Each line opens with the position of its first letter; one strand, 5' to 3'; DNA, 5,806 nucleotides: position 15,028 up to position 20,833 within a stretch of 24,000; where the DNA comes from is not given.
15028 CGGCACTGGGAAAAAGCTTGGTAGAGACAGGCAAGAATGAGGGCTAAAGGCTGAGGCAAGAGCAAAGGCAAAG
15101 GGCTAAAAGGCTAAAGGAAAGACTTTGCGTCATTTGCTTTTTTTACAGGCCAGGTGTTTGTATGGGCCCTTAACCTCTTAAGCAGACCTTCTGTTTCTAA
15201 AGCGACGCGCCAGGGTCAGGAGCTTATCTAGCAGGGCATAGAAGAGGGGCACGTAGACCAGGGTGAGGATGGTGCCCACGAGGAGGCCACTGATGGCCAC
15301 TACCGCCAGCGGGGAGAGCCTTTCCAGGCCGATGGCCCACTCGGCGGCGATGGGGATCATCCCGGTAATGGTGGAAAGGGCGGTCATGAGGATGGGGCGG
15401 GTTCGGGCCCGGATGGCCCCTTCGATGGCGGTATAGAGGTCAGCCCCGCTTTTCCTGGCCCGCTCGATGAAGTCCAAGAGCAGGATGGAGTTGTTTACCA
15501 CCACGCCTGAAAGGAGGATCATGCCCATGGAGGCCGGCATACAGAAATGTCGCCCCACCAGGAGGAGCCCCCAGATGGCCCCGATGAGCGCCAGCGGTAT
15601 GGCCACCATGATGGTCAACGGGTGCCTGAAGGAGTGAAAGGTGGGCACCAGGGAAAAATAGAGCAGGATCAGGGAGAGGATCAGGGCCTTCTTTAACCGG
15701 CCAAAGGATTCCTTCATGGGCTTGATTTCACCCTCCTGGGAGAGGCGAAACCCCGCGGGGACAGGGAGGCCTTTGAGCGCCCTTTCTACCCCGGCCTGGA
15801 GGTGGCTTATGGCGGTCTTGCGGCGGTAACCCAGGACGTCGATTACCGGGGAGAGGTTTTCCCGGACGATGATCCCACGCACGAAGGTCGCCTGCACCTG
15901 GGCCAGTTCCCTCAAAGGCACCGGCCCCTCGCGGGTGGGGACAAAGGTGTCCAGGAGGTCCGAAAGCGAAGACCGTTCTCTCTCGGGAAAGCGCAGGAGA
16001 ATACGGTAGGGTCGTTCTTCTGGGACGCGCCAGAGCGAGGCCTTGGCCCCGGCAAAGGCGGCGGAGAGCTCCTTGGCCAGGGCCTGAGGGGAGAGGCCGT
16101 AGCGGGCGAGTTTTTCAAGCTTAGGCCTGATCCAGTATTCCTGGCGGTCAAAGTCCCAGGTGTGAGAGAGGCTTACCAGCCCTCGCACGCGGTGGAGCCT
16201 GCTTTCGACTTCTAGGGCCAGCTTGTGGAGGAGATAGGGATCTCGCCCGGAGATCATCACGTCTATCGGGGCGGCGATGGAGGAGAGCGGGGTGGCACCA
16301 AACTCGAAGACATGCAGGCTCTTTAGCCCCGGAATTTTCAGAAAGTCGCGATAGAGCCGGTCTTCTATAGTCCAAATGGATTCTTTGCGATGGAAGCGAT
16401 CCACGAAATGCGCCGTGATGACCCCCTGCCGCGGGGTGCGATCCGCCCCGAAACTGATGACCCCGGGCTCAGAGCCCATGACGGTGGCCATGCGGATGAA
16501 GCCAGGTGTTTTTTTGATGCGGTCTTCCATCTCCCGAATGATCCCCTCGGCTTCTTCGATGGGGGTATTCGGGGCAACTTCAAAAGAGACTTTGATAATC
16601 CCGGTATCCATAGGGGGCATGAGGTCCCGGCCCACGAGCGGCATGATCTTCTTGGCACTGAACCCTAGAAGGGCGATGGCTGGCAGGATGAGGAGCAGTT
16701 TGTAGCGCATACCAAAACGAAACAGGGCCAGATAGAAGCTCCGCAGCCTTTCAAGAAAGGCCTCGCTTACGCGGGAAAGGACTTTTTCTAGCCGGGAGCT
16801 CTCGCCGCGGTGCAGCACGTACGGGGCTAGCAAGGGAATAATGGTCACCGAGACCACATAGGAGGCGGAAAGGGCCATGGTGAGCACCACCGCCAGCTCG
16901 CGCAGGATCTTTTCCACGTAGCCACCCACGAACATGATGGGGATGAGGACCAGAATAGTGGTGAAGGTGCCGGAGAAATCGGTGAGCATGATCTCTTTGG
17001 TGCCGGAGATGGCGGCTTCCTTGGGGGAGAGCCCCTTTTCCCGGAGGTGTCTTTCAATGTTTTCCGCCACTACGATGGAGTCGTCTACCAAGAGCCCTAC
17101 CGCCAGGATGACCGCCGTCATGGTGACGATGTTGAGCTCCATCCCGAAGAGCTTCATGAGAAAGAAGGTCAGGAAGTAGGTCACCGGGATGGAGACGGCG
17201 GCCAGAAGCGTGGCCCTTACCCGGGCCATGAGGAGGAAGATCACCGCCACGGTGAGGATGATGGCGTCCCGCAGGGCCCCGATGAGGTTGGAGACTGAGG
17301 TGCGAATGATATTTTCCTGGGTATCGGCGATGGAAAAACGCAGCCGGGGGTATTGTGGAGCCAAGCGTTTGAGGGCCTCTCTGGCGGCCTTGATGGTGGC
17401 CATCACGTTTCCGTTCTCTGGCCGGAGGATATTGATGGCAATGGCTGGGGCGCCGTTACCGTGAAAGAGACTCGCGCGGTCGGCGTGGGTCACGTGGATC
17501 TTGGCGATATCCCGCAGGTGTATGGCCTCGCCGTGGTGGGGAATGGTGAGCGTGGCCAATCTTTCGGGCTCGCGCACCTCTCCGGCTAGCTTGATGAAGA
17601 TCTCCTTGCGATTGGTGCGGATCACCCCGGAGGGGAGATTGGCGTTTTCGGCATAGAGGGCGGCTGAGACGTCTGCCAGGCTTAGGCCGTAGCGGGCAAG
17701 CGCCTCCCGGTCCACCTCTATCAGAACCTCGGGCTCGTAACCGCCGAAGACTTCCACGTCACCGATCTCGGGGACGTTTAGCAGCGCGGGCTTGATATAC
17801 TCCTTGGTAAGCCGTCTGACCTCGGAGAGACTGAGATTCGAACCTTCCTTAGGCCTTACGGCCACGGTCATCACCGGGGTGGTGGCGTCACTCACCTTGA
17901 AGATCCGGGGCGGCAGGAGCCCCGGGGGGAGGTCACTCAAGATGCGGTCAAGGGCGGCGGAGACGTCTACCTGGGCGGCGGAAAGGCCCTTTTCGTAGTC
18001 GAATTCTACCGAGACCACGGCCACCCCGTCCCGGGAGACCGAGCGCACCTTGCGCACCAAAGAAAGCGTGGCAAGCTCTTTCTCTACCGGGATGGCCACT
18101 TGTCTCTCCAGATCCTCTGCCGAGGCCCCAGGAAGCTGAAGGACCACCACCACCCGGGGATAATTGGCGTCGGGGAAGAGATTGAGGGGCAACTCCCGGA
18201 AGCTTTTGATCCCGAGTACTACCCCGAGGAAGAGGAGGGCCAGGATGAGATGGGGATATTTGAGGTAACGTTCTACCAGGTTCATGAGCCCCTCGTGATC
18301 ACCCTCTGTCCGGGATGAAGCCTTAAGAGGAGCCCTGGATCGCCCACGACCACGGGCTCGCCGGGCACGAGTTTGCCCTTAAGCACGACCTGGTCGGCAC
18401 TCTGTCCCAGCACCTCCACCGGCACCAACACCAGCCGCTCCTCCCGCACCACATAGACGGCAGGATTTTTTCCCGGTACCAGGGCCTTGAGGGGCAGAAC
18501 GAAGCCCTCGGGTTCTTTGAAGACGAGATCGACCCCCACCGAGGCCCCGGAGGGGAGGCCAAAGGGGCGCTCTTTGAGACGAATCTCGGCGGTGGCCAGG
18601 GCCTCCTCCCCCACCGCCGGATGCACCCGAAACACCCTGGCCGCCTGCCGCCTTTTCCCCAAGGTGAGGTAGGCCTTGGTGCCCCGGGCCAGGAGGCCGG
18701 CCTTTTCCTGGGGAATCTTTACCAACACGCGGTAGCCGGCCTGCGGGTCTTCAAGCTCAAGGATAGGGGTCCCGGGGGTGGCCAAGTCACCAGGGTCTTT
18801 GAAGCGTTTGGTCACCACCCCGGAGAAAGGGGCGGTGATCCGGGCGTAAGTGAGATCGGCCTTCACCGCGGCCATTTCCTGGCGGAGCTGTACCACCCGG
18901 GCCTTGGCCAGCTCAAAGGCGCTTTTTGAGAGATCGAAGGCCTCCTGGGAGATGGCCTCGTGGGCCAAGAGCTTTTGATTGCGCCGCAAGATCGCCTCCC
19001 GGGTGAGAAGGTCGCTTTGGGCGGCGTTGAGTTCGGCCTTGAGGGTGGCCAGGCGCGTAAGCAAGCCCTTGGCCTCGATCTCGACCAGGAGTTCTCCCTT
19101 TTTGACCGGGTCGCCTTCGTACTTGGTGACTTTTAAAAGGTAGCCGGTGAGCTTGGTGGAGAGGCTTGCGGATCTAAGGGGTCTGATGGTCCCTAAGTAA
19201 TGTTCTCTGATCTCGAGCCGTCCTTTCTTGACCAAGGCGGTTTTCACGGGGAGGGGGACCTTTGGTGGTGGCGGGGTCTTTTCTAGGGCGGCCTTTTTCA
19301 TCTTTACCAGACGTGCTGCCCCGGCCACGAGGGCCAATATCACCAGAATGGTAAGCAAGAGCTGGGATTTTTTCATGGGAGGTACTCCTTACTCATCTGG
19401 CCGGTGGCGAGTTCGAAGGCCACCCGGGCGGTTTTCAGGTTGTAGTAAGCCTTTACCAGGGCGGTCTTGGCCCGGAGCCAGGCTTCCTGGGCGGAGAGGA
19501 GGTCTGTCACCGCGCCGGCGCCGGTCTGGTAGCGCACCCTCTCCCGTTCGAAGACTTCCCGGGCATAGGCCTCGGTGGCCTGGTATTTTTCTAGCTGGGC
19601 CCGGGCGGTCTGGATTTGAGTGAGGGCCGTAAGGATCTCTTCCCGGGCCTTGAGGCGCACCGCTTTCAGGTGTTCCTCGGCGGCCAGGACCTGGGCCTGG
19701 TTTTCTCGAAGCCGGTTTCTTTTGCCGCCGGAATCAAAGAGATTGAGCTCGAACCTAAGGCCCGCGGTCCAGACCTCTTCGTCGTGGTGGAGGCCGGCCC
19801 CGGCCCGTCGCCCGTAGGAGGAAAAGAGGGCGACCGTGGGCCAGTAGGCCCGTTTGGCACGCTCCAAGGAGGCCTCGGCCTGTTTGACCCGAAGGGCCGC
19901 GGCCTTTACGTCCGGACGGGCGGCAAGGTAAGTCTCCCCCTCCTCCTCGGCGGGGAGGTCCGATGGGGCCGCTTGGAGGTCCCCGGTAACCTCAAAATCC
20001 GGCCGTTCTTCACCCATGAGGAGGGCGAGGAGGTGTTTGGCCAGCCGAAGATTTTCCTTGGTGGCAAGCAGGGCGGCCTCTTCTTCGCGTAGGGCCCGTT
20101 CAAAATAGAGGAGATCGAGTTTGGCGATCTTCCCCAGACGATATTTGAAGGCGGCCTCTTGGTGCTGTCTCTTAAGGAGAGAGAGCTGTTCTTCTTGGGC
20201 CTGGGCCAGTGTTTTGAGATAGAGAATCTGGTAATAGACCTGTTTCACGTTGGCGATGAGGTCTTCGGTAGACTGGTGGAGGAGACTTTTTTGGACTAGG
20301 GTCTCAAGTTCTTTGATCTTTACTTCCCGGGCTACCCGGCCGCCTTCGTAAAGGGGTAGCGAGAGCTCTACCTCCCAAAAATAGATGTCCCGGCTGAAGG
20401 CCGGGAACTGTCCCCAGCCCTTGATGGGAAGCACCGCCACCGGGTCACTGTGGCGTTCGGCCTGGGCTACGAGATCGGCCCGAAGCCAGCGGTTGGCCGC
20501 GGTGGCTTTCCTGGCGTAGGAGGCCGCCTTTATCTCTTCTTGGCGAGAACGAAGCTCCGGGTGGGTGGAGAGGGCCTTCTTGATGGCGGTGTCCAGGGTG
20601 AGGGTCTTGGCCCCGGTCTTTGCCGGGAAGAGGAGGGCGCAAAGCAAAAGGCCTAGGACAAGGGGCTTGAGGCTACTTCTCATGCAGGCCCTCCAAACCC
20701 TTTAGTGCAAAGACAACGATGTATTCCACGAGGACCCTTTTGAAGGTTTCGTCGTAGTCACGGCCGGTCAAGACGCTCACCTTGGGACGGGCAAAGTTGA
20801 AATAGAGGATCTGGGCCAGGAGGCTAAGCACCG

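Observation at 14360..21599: GC-rich ~7.1 kb efflux island bracketed by a duplicated yifB/comM 3' end, abutting tRNA-Phe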

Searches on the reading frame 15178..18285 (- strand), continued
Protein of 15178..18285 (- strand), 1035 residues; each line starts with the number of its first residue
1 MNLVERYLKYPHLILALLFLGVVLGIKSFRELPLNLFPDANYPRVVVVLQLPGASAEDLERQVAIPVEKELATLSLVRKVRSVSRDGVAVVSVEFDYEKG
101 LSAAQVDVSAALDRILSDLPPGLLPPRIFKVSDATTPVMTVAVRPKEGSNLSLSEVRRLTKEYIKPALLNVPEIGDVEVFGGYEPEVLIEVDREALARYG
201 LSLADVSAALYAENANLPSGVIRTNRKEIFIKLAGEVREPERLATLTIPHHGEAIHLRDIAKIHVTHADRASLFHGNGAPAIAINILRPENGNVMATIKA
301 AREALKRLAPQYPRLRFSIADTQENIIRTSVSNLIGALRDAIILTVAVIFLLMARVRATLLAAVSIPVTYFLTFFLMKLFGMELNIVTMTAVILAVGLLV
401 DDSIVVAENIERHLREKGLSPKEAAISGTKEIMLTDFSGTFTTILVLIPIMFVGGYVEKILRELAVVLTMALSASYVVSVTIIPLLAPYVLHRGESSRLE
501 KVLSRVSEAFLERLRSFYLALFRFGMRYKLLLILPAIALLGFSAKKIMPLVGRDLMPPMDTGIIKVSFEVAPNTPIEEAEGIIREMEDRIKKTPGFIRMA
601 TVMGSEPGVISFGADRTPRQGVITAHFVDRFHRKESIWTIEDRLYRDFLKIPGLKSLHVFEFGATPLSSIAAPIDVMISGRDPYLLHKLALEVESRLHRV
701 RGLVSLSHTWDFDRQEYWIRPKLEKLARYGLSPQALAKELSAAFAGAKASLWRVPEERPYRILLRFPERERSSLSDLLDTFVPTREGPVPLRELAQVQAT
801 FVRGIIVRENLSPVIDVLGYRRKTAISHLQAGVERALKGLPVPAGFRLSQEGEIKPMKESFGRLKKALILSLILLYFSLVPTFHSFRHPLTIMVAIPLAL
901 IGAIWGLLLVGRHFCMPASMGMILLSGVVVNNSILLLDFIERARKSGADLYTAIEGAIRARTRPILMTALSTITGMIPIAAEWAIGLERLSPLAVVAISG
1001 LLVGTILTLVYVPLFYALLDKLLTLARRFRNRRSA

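Call 26: find_encoding_contigs(protein=P0123, flank=10000, max_places=3)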
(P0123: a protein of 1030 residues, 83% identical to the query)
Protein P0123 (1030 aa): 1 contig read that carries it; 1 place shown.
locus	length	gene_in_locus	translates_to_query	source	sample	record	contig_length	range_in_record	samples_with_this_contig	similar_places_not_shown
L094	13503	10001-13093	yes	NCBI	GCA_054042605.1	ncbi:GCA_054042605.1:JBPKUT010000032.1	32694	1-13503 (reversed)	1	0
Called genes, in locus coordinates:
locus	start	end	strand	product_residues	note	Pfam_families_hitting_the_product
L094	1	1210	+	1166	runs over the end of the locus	PF00176:SNF2-rel_dom (faint), PF14814:UB2H (weak), PF17757:UvrB_inter, PF02559:CarD_TRCF_RID, PF00270:DEAD, PF04851:ResIII, PF00271:Helicase_C, PF03461:TRCF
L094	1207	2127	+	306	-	PF13623:SurA_N_2, PF13624:SurA_N_3, PF09312:SurA_N, PF13145:Rotamase_2, PF00639:Rotamase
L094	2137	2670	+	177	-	PF12844:HTH_19 (weak), PF13413:HTH_25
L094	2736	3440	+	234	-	PF11967:RecO_N, PF02565:RecO_C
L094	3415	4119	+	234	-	PF18306:LDcluster4, PF03641:Lysine_decarbox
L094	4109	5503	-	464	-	PF08668:HDOD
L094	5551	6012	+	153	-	PF04608:PgpA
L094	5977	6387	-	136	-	PF04463:2-thiour_desulf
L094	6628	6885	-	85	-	PF13686:DrsE_2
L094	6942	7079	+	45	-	-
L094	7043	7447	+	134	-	PF01814:Hemerythrin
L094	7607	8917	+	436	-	PF02321:OEP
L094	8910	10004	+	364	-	PF25917:BSH_RND, PF25919:BSH_CusB (faint), PF25973:BSH_CzcB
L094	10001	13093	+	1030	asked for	PF00873:ACR_tran, PF02355:SecD_SecF_C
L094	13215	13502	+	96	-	?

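Call 66: find_encoding_contigs(protein=P0122, flank=5000, max_places=3)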
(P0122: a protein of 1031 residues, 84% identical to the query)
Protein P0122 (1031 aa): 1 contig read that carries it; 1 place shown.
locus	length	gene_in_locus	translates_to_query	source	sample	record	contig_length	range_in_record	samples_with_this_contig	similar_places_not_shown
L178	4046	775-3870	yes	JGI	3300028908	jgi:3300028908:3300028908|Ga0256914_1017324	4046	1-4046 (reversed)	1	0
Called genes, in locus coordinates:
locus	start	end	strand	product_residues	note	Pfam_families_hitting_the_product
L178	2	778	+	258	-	?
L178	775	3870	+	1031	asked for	PF00873:ACR_tran, PF02355:SecD_SecF_C (weak)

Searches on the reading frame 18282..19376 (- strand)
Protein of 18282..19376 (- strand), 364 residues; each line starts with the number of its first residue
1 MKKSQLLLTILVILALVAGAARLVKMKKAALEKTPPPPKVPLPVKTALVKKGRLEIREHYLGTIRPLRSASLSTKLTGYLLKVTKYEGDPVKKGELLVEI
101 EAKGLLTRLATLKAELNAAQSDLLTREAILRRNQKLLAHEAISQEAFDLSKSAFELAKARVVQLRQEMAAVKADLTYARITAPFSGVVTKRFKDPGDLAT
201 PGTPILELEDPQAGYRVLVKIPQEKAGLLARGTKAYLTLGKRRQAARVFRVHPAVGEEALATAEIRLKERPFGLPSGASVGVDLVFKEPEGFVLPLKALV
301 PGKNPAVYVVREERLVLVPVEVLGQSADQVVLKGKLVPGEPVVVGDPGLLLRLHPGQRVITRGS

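Call 5: search_protein_families(library=pfam, proteins=[window:18282-19376:-])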
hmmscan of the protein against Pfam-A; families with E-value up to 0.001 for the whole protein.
window:18282-19376:- (364 aa): 3 families
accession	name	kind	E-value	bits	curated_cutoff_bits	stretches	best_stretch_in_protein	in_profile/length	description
PF13437.12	HlyD_3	-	1.9e-12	48.3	22.2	1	180-269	2-95/106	HlyD family secretion protein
PF16576.10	HlyD_D23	-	2.2e-09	37.3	30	1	69-258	19-191/214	Barrel-sandwich domain of CusB or HlyD membrane-fusion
PF00364.28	Biotin_lipoyl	-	1e-06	28.9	22.1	0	162-208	27-73/73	Biotin-requiring enzyme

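Call 6: search_protein_families(library=ncbifam, proteins=[window:18282-19376:-])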
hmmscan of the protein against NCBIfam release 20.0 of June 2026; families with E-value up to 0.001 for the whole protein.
window:18282-19376:- (364 aa): 18 families
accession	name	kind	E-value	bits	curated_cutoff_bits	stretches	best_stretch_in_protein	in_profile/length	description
TIGR01730.1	RND_mfp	subfamily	3.7e-47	160.8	94.9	1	44-345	1-308/322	efflux RND transporter periplasmic adaptor subunit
TIGR00999.1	8a0102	subfamily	1.1e-30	106.7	319.3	1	88-345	1-265/271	CzcB/NccB family metal efflux transporter periplasmic adaptor subunit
NF033138.2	RND-peri-MexC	equivalog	3e-18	66.1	625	1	38-200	32-194/375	MexC family multidrug efflux RND transporter periplasmic adaptor subunit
NF045904.1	RND-peri-MexE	equivalog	1e-16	60.9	714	1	45-201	39-195/390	multidrug efflux RND transporter periplasmic adaptor subunit MexE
NF008589.1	PRK11556.1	equivalog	1.9e-16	60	391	1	42-202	57-217/392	MdtA/MuxA family multidrug efflux RND transporter periplasmic adaptor subunit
NF007132.1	PRK09578.1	equivalog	2.7e-13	49.4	512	1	38-190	34-186/396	MexX/AxyX family multidrug efflux RND transporter periplasmic adaptor subunit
TIGR00998.1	8a0101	subfamily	5.7e-13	48.5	390.8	1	161-215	188-242/334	EmrA/EmrK family multidrug efflux transporter periplasmic adaptor subunit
NF000272.2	OqxA_adapt_sub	exception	2.3e-12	46.6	835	1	51-202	49-200/391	multidrug efflux RND transporter periplasmic adaptor subunit OqxA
NF008606.0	PRK11578.1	equivalog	4.1e-11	42.6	342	1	40-190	33-196/371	macrolide transporter subunit MacA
NF007362.0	PRK09859.1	equivalog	6.5e-11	42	738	1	46-198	38-190/385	multidrug transporter subunit MdtE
NF011604.1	PRK15030.1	equivalog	8.6e-10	38.2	765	1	46-198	42-194/397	multidrug efflux RND transporter periplasmic adaptor subunit AcrA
NF033834.1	RND_adapt_MexA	exception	1.7e-08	34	750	1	29-203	22-183/373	multidrug efflux RND transporter periplasmic adaptor subunit MexA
NF002939.0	PRK03598.1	equivalog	1.9e-08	33.9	393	1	67-149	42-124/332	secretion protein HlyD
TIGR02828.1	TIGR02828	hypoth_equivalog_domain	3.7e-08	33.5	154.4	1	202-339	45-182/188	putative membrane fusion protein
TIGR01843.1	type_I_hlyD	subfamily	5.8e-08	32.1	208.65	0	82-144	56-118/422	HlyD family type I secretion periplasmic adaptor subunit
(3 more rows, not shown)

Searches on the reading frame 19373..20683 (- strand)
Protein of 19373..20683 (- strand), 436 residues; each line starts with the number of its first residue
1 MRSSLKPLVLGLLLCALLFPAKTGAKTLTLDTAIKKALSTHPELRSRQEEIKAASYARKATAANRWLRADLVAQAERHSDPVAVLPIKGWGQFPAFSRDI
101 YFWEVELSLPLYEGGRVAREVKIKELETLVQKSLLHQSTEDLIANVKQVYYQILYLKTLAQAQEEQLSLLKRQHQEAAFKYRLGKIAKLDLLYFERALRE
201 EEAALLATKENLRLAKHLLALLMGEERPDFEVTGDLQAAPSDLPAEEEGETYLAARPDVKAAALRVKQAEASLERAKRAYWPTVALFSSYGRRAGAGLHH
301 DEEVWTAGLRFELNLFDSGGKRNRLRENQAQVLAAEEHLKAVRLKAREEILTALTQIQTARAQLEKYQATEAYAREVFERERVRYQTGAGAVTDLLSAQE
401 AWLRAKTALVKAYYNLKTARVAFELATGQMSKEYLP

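Call 5: search_protein_families(library=pfam, proteins=[window:19373-20683:-])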
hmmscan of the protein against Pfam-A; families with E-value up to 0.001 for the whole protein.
window:19373-20683:- (436 aa): 1 family
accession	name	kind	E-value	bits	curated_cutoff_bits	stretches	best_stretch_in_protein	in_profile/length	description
PF02321.23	OEP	-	7.2e-53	179.6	22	2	253-428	9-187/187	Outer membrane efflux protein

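Call 6: search_protein_families(library=ncbifam, proteins=[window:19373-20683:-])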
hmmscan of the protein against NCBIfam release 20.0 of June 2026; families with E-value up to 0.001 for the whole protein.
window:19373-20683:- (436 aa): 9 families
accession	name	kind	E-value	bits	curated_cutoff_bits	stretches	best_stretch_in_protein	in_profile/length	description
TIGR01844.1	type_I_sec_TolC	subfamily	3.1e-39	135.2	225.15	1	28-433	3-403/414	TolC family outer membrane protein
TIGR01845.1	outer_NodT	subfamily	5.7e-28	97.9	210.05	1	30-426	59-456/460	efflux transporter outer membrane subunit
NF052390.1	efflux_OMP_AbuO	equivalog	3.5e-18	65.5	700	1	134-433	132-436/447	multidrug efflux outer membrane protein AbuO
NF007002.0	PRK09465.1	equivalog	1.9e-09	36.6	495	1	118-433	104-429/460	outer membrane channel protein TolC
NF033143.1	efflux_OM_AdeK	equivalog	3.4e-08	32.7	900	1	212-409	238-440/480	multidrug efflux RND transporter AdeIJK outer membrane channel subunit AdeK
NF007347.1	PRK09837.1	subfamily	6.1e-08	32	598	1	142-419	166-447/461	Cu(I)/Ag(I) efflux RND transporter outer membrane protein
NF047721.1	ToxDrgExpTdeA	equivalog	9e-08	31.4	550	1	130-420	149-442/455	toxin/drug exporter TdeA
NF033142.1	efflux_OM_AdeC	exception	3.6e-07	29.2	975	1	141-409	167-440/465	multidrug efflux RND transporter AdeABC outer membrane channel subunit AdeC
NF008524.1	PRK11459.1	equivalog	5.2e-06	25.5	650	1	238-400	281-445/478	multidrug resistance outer membrane protein MdtQ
